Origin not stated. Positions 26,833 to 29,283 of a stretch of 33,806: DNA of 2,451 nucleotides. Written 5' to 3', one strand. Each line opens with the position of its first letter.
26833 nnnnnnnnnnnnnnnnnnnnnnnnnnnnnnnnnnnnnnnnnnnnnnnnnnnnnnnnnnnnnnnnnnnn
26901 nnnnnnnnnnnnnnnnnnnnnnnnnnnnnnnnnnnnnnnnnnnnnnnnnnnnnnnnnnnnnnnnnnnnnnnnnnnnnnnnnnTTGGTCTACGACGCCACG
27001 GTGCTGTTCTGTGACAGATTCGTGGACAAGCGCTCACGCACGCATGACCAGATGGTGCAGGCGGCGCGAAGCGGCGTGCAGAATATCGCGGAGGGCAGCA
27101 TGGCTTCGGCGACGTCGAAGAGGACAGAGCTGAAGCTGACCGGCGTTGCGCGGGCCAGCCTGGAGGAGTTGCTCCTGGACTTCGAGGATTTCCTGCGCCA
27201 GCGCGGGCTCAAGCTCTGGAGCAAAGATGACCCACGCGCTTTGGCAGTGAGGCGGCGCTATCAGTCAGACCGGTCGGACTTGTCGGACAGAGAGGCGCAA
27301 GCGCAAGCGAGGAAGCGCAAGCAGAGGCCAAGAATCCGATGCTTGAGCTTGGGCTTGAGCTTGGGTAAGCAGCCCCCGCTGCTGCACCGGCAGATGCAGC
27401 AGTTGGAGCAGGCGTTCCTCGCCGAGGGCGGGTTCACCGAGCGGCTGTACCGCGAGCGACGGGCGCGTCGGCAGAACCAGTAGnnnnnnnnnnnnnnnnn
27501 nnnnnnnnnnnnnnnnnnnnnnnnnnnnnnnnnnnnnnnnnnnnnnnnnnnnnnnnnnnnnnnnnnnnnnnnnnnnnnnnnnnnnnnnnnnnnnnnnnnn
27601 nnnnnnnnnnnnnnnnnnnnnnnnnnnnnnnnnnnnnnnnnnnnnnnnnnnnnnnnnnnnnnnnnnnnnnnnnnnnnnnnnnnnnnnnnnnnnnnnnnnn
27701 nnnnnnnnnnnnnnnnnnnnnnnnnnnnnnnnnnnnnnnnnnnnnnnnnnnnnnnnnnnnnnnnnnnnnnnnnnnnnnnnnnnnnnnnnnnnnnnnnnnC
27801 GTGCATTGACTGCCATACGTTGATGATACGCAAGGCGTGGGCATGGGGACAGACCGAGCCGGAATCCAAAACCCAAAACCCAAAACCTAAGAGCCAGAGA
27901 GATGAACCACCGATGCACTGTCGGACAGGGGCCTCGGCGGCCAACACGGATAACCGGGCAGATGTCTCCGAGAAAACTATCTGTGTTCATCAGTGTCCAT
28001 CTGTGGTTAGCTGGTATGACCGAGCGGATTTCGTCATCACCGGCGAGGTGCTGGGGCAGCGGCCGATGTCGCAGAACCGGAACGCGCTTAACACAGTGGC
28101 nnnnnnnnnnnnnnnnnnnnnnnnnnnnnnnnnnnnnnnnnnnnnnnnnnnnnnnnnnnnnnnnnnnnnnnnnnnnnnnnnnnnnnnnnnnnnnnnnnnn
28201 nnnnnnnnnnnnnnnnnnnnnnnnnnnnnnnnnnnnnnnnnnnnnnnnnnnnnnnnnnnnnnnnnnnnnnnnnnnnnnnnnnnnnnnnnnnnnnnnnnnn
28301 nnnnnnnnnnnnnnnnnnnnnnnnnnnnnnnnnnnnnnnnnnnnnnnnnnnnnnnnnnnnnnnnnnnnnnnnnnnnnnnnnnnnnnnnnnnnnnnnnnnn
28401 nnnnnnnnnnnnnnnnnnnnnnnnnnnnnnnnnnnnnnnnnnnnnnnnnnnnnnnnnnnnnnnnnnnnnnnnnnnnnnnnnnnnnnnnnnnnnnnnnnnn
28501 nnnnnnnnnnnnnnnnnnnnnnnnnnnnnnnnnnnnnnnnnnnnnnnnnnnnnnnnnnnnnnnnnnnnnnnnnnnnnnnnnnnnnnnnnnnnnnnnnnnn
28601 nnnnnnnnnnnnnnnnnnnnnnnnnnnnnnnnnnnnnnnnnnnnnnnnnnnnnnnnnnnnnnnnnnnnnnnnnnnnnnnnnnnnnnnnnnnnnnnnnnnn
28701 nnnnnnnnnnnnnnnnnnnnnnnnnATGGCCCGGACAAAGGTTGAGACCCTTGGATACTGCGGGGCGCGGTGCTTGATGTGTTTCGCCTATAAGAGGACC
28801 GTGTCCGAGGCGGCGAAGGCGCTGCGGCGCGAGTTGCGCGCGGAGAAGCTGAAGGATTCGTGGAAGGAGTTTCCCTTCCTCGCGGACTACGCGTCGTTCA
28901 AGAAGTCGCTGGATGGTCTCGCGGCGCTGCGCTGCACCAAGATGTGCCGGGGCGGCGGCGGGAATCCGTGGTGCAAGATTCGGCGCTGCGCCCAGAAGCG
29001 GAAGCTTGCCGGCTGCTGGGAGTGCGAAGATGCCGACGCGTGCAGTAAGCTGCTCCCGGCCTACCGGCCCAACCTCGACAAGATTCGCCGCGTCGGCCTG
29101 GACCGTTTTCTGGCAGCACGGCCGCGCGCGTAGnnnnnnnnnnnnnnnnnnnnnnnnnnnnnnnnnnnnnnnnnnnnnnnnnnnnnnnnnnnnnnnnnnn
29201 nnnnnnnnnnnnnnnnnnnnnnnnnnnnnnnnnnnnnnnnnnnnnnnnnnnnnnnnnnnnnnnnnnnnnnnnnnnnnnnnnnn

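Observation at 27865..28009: Mosaic element copy 2 plus a CCCAAAA repeat inserted in frame into a PP-loop thiolation-type enzyme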

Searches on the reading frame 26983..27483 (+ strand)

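Call 7: search_protein_families(library=pfam, proteins=[window:26983-27483:+], max_evalue=0.01)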
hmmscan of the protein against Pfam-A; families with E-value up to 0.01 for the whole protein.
window:26983-27483:+ (166 aa): 1 family
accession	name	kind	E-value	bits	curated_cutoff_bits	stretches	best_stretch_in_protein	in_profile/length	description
PF05635.17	23S_rRNA_IVP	-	8.2e-05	23.2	33.8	1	16-63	27-72/106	23S rRNA-intervening sequence protein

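Call 10: search_protein_families(library=ncbifam, proteins=[window:26983-27483:+], max_evalue=0.01)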
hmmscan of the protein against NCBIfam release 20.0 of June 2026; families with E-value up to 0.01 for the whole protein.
window:26983-27483:+ (166 aa): 2 families
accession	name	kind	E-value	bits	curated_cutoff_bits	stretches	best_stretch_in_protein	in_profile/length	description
TIGR04258.1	4helix_suffix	equivalog_domain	2e-10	40.4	40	1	133-164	18-49/49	four helix bundle suffix domain-containing protein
TIGR02436.1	TIGR02436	subfamily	6.4e-06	26.4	24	1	15-64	22-69/109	four helix bundle protein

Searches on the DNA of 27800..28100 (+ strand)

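Call 79: search_rna_families(source=window, start=27800, end=28100, threshold=evalue, max_evalue=10)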
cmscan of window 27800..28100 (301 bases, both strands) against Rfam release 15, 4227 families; matches with E-value up to 10: 3.
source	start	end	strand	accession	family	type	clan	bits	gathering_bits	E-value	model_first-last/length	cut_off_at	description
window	28005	28041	-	RF01305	sR51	Gene; snRNA; snoRNA; CD-box;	-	15.4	38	1.2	1-56/56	no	Small nucleolar RNA sR51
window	27985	28041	-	RF01129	sR44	Gene; snRNA; snoRNA; CD-box;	-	12.9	45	0.76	1-55/55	no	Small nucleolar RNA sR44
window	28013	28041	-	RF00095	snoPyro_CD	Gene; snRNA; snoRNA; CD-box;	CL00132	11.7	45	8.5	1-58/58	no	Pyrococcus C/D box small nucleolar RNA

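Call 82: search_dna_similar(query=window:27895-28025:+, collection=plasmids, mode=distant, max_evalue=0.01, max_rows=10)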
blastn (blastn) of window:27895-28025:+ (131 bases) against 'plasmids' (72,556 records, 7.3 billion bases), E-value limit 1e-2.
Records with a match: 1; places in all: 1; records where one place covers at least 80% of the query: 0.
Best place of each record, by identity: 80-90% 1.
By first word of the organism name: Candidatus 1.
By predicted mobility (MOB-suite, as given by PLSDB): non-mobilizable 1.
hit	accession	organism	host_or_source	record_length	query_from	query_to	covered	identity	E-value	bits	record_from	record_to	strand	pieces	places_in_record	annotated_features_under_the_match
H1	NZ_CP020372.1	Candidatus Thiodictyon syntrophicum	meromictic lake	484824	85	119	27%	88.6%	8e-3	46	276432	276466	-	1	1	alpha/beta hydrolase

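Call 83: search_dna_similar(query=window:27895-28025:+, collection=phages, mode=distant, max_evalue=0.01, max_rows=10)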
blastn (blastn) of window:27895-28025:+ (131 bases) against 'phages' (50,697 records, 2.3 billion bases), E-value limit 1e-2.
No match.

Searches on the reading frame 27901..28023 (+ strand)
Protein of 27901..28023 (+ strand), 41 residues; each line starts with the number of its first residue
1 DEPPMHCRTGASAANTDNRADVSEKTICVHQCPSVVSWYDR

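Call 100: search_protein_representatives(protein=window:27901-28023:+)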
Query: 41 residues. Proteins with E-value up to 0.001 (for the whole library): 3; up to 1e-10: 1; up to 1e-30: 0. The best 3 are listed.
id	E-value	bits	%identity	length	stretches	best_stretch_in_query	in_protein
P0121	8.6e-15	68.6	85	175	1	1-39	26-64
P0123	1.3e-05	40.5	77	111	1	8-37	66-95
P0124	2.6e-04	36.5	91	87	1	15-37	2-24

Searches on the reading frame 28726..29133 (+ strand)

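Call 73: search_protein_families(library=pfam, proteins=[window:28726-29133:+], max_evalue=0.0001)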
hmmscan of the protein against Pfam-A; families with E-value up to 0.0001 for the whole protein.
window:28726-29133:+ (135 aa): 1 family
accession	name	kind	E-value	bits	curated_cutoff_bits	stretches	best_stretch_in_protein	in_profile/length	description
PF12675.12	DUF3795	-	1.2e-10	42.2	22.6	1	9-109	2-81/83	Protein of unknown function (DUF3795)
